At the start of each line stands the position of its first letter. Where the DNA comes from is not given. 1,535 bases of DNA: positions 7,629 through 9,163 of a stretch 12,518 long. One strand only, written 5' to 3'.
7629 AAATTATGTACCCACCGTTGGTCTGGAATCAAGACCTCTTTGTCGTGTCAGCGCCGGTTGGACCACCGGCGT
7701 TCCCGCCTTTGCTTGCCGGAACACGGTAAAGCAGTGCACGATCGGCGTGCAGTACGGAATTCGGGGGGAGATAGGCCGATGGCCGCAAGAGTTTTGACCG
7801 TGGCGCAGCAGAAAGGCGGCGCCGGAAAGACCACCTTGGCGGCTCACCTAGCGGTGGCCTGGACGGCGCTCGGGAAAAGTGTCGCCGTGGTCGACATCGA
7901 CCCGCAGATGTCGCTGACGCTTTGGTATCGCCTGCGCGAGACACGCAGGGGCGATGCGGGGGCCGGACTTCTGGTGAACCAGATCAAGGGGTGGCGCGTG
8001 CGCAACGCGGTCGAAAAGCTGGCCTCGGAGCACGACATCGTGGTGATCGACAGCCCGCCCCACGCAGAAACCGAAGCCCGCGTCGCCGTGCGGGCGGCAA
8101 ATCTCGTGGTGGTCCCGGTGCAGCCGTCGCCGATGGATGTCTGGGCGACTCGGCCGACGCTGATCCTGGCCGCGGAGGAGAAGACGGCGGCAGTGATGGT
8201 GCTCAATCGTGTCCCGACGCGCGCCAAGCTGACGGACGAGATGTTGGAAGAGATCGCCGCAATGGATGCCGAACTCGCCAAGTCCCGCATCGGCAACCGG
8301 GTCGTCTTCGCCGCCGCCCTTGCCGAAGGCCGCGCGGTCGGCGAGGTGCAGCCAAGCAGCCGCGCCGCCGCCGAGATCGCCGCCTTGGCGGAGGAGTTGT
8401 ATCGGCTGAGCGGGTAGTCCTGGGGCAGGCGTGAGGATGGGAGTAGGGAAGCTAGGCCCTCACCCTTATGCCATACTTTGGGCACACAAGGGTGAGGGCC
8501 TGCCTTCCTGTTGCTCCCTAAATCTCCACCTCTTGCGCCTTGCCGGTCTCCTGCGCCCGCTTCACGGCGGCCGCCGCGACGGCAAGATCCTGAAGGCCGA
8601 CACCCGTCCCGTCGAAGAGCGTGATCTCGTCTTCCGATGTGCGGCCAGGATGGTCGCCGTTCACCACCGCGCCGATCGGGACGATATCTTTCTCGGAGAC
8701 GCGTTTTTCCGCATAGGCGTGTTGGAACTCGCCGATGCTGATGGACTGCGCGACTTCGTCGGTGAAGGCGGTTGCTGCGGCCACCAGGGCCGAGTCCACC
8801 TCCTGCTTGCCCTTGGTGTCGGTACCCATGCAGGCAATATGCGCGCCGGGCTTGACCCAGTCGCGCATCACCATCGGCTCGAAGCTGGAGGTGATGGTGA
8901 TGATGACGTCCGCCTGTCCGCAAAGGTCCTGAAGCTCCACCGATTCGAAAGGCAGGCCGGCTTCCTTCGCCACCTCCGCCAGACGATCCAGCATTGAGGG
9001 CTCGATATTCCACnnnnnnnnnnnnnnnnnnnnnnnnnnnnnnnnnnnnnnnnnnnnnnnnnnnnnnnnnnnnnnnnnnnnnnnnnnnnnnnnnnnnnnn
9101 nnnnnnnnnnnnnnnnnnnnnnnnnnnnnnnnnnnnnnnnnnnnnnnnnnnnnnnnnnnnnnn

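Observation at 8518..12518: Four-gene operon matching the beta-hydroxyaspartate cycle (bhcABCD) for glyoxylate/glycolate assimilation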

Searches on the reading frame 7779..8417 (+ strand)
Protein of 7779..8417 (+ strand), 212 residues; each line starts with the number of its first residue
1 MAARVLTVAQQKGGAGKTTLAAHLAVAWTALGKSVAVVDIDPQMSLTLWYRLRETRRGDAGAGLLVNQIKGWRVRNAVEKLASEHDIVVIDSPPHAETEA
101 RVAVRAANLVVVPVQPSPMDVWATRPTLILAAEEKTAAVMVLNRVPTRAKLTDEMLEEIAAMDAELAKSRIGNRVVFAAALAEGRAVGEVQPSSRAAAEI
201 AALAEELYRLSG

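Call 11: search_protein_families(library=ncbifam, proteins=[window:7779-8417:+], max_evalue=0.00001)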
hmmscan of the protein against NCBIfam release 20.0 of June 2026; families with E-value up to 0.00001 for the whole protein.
window:7779-8417:+ (212 aa): 14 families
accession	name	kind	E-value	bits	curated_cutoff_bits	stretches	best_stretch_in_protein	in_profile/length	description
NF041546.1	ParA_partition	equivalog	1.4e-66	224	180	1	5-206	1-203/203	ParA family partition ATPase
TIGR03371.1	cellulose_yhjQ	equivalog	3.6e-21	75.8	157.85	2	70-205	100-239/246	cellulose biosynthesis protein BcsQ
TIGR03453.1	partition_RepA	equivalog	5.4e-17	61.7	348.45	2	4-48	105-149/387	plasmid partitioning protein RepA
TIGR01969.1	minD_arch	subfamily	5.6e-16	58.5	201.75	1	4-45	1-42/251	cell division ATPase MinD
TIGR01968.1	minD_bact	equivalog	2.3e-13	50.1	212.9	2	3-41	1-39/261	septum site-determining protein MinD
NF010443.0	PRK13869.1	subfamily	2.4e-12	46.3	446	1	4-47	122-165/405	plasmid-partitioning protein RepA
TIGR03815.1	CpaE_hom_Actino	equivalog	8.8e-09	34.9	154.45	0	2-43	110-151/340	septum site-determining protein Ssd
NF010423.0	PRK13849.1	equivalog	9.7e-08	31.7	313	1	4-179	2-184/231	conjugal transfer ATPase VirC1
NF041283.1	PrgP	equivalog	1.9e-07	30.7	400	0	3-47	2-47/297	ParA superfamily DNA segregation protein PrgP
TIGR01007.1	eps_fam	subfamily_domain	6.2e-07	29.2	108.05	0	4-46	18-60/204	polysaccharide biosynthesis tyrosine autokinase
NF010259.0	PRK13705.1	equivalog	7.8e-07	28.4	725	0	74-116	224-266/388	plasmid-partitioning protein SopA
NF008079.0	PRK10818.1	equivalog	7.6e-06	25.4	508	0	3-41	2-40/270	septum site-determining protein MinD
NF007460.0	PRK10037.1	equivalog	8.3e-06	25.4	399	0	5-89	3-83/250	cellulose biosynthesis protein BcsQ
NF047398.1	AAA_KGGVGR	domain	9.7e-06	26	90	0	4-41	3-40/190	KGGVGR-motif variant AAA ATPase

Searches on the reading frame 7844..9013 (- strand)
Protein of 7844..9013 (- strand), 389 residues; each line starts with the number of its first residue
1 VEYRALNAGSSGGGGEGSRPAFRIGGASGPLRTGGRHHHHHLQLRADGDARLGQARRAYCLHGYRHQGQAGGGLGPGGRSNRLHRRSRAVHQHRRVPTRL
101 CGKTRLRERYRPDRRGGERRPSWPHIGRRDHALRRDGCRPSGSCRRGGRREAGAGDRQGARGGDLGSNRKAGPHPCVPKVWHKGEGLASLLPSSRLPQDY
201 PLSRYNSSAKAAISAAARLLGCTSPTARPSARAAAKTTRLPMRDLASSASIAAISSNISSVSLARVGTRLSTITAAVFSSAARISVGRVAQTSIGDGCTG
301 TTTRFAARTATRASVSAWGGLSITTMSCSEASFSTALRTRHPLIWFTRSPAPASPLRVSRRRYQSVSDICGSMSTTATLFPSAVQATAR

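Call 57: search_protein_families(library=pfam, proteins=[window:7844-9013:-], max_evalue=0.01)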
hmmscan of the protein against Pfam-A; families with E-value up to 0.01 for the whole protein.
window:7844-9013:- (389 aa): 0 families
